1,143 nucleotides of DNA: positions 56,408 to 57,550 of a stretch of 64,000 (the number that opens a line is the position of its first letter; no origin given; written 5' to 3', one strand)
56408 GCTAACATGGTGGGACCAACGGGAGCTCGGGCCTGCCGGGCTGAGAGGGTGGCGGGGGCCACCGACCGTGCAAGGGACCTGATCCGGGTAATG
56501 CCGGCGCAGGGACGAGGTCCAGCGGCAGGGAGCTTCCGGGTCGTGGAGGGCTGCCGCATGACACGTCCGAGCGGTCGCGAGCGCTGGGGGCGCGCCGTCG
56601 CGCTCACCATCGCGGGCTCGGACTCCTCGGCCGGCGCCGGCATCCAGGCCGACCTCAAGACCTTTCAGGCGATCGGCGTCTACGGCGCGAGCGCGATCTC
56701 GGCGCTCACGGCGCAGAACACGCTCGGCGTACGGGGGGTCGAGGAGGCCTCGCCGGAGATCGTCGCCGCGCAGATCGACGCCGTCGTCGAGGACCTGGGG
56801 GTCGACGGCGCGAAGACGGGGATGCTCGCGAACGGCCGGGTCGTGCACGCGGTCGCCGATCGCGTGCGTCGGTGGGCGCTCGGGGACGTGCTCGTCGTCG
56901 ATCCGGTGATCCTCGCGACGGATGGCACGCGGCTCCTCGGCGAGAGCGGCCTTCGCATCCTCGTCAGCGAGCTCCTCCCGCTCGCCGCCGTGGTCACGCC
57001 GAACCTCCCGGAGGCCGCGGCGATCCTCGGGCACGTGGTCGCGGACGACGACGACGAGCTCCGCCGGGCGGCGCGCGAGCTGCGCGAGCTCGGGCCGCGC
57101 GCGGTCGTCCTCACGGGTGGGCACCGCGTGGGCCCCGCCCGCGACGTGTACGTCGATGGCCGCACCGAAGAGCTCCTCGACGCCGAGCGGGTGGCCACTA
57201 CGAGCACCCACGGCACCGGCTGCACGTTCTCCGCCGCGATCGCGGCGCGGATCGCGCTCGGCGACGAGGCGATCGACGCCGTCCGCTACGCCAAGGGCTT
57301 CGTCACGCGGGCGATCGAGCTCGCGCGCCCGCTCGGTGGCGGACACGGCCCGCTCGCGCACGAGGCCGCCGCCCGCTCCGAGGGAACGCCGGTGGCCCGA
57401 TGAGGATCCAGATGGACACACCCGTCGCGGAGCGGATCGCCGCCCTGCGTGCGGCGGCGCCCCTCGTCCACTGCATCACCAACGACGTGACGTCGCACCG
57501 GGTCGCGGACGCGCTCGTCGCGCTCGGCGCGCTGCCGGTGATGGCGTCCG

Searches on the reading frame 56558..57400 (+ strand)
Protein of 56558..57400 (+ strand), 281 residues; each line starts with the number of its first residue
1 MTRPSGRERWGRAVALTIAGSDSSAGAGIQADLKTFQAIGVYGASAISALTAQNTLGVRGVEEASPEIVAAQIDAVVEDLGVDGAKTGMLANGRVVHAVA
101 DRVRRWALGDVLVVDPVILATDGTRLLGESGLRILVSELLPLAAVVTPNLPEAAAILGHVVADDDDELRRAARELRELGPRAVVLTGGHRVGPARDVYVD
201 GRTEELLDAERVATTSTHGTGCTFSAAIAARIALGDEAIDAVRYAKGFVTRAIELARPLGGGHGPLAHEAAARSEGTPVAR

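Call 56: search_protein_families(library=pfam, proteins=[window:56558-57400:+])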
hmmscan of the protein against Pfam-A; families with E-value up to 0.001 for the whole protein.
window:56558-57400:+ (281 aa): 2 families
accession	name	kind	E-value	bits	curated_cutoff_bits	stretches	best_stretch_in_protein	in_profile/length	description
PF08543.17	Phos_pyr_kin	-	5.1e-83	278.7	27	1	22-266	1-245/246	Phosphomethylpyrimidine kinase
PF00294.29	PfkB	-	4.2e-09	36.6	25.8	1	133-246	174-283/302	pfkB family carbohydrate kinase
